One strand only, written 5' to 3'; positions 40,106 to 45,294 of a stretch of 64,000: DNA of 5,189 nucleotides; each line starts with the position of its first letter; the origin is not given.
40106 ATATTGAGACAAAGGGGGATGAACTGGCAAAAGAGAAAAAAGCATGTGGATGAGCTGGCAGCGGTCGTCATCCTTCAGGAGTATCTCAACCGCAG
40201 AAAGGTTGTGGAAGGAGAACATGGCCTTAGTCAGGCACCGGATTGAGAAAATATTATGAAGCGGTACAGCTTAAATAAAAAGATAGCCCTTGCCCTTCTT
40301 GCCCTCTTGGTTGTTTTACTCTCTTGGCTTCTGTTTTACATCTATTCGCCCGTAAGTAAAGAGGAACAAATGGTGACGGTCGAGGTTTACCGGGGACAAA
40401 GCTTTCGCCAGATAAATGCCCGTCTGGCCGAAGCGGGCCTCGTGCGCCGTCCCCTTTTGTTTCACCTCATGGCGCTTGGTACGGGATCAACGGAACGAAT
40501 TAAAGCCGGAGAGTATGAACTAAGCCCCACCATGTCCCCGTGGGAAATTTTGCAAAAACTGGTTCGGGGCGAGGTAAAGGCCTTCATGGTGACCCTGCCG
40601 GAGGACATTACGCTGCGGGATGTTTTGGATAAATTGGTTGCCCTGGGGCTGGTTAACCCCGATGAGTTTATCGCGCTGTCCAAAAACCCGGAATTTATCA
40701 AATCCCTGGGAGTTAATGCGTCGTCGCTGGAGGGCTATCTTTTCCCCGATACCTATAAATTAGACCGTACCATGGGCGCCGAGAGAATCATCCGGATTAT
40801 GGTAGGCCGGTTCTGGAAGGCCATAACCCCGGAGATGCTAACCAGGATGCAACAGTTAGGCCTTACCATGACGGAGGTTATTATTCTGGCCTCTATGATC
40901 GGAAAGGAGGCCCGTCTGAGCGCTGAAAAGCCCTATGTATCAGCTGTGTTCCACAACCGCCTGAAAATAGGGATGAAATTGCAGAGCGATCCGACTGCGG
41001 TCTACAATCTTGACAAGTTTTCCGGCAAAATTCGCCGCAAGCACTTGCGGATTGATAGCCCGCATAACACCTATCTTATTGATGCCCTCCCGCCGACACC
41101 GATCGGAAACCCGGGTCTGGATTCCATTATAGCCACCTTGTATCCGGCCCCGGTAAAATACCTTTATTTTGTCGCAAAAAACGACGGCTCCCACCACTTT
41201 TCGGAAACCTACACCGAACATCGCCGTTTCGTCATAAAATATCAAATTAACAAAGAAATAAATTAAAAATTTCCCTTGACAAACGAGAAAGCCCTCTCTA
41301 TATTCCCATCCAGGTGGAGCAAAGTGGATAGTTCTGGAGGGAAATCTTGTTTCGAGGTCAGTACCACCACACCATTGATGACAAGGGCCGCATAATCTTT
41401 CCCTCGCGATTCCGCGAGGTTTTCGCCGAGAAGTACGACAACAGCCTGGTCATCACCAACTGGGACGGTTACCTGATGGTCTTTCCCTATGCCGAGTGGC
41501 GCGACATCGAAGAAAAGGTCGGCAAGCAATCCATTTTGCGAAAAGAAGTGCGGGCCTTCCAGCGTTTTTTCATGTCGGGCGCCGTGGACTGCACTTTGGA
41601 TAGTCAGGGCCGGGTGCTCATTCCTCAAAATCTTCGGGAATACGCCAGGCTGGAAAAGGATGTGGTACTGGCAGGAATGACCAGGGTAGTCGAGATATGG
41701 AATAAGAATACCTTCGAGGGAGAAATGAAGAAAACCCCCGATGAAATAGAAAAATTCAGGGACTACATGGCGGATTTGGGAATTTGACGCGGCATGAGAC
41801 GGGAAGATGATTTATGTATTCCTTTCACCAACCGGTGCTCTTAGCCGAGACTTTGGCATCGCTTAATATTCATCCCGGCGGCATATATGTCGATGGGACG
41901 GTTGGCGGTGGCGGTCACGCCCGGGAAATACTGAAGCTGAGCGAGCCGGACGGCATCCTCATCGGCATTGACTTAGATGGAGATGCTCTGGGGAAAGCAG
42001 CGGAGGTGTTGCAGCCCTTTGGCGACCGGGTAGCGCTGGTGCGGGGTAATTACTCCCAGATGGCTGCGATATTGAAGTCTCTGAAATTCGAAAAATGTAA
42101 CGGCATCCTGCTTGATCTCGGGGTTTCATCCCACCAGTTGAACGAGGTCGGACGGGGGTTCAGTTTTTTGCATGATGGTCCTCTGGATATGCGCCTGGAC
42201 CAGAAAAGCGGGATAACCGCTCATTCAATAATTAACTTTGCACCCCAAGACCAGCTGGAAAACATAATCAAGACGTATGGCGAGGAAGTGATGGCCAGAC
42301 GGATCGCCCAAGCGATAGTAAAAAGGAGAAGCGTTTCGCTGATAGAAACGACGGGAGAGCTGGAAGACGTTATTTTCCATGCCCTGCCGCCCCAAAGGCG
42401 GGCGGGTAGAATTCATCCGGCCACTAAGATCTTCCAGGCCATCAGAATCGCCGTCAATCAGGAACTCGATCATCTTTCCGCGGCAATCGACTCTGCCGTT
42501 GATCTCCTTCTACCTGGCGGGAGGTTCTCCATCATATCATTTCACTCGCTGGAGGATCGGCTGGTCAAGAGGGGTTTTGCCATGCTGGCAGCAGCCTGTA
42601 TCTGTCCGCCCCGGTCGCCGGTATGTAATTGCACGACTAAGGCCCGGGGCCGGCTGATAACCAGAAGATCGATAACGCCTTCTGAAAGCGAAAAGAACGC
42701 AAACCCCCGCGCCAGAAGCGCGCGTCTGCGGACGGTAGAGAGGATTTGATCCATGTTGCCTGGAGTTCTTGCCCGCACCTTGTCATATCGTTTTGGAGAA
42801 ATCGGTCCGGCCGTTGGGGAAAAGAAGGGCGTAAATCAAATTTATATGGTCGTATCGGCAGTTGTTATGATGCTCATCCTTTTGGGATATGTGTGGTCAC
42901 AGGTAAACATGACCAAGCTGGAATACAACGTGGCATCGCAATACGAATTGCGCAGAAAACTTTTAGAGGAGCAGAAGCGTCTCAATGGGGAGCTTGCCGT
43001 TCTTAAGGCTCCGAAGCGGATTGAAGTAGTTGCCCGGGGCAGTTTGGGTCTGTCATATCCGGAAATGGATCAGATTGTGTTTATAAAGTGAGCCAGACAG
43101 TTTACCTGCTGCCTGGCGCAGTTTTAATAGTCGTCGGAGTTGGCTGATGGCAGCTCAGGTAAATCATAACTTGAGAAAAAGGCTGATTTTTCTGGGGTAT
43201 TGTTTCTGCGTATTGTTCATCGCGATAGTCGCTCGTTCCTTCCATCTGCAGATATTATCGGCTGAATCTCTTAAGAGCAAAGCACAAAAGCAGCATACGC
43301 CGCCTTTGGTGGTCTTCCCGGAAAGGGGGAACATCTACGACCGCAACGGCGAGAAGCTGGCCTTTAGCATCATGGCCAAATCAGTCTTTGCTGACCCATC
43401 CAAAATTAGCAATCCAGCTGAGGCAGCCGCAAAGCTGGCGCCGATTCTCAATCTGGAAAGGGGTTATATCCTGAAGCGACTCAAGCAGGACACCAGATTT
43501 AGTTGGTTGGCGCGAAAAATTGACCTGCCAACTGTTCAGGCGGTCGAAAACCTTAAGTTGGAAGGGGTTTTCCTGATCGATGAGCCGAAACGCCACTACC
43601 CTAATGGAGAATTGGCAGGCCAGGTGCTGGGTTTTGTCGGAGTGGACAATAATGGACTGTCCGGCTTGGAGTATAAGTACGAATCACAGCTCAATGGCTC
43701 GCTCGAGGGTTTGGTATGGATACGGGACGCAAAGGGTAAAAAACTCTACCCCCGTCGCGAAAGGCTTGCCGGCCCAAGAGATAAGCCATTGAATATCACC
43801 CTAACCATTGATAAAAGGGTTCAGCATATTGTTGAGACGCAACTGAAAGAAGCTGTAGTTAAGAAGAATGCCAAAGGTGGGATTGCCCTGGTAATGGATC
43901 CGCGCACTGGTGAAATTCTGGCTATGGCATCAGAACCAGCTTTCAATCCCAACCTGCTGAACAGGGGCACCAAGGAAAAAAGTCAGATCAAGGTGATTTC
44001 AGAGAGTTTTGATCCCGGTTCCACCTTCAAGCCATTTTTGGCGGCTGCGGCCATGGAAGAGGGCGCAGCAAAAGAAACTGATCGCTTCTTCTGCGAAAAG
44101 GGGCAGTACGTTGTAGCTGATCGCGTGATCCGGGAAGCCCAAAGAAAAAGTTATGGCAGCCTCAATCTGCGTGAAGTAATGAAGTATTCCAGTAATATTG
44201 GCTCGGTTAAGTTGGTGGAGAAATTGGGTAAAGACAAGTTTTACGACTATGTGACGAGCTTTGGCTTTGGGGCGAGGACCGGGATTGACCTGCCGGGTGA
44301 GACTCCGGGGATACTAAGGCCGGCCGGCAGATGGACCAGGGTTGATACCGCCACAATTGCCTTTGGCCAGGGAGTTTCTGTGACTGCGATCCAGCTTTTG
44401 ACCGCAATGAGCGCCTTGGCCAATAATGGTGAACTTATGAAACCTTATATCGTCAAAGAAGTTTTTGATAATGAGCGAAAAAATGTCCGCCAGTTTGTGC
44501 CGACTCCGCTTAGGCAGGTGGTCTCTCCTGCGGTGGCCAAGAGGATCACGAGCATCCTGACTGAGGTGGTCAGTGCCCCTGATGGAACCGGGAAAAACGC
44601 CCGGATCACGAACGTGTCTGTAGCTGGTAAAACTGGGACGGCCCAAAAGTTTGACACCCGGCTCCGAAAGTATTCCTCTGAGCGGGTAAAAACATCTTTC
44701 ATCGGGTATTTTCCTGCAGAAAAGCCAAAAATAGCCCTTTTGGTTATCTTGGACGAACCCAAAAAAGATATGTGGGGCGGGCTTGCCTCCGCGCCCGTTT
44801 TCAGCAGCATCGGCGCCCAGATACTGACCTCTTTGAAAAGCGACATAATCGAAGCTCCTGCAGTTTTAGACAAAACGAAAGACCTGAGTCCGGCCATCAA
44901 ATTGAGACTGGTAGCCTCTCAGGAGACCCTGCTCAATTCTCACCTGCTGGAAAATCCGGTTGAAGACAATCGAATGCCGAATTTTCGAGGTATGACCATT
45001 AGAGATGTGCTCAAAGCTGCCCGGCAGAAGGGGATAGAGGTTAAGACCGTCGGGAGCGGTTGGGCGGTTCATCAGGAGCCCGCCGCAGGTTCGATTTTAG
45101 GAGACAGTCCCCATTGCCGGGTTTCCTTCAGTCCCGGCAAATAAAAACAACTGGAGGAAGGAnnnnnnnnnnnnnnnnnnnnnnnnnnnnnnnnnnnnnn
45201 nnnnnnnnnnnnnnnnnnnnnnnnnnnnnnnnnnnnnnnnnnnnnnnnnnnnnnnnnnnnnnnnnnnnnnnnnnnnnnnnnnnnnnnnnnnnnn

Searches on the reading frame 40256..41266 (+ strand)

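Call 40: search_protein_families(library=pfam, proteins=[window:40256-41266:+], max_evalue=0.00001)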
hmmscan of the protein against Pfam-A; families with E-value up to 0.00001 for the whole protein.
window:40256-41266:+ (336 aa): 1 family
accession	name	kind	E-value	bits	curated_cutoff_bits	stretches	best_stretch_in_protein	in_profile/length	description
PF02618.21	YceG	-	2.6e-83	280.1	32.4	1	42-326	1-273/275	YceG-like family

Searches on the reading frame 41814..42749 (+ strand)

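Call 40: search_protein_families(library=pfam, proteins=[window:41814-42749:+], max_evalue=0.00001)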
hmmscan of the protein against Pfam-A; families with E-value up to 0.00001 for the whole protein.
window:41814-42749:+ (311 aa): 1 family
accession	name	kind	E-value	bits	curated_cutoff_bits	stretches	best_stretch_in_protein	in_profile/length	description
PF01795.25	Methyltransf_5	-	1.3e-113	380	27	1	4-311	3-309/309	MraW methylase family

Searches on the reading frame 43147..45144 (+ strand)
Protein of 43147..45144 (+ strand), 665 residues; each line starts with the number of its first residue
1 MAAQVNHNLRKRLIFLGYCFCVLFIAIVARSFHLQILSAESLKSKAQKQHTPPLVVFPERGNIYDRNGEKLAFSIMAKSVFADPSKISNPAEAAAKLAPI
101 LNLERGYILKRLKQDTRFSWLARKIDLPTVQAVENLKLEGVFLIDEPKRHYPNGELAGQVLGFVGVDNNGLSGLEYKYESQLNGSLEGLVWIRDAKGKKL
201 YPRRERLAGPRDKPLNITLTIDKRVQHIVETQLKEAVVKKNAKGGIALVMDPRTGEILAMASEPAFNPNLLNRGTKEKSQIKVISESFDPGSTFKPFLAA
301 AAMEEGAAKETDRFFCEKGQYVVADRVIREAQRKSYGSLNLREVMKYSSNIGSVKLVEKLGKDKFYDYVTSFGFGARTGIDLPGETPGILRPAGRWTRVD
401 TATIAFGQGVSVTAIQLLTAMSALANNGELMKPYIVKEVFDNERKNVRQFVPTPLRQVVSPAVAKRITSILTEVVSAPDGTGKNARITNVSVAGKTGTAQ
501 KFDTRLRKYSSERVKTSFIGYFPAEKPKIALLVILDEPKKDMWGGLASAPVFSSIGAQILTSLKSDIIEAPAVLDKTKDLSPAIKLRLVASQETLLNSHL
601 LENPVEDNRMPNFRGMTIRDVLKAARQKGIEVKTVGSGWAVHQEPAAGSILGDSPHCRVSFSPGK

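Call 40: search_protein_families(library=pfam, proteins=[window:43147-45144:+], max_evalue=0.00001)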
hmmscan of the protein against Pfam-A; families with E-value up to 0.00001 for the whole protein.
window:43147-45144:+ (665 aa): 4 families
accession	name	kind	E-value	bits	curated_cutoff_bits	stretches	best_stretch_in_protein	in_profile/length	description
PF00905.27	Transpeptidase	-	9.8e-85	284.8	22.1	1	245-555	1-297/299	Penicillin binding protein transpeptidase domain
PF03717.20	PBP_dimer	-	1.6e-19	71.4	24.4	1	58-198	4-174/180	Penicillin-binding Protein dimerisation domain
PF03793.24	PASTA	-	1.7e-07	31.5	23.2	1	609-651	2-52/64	PASTA domain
PF13354.11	Beta-lactamase2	-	9.6e-06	25.5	22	0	285-442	18-163/214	Beta-lactamase enzyme family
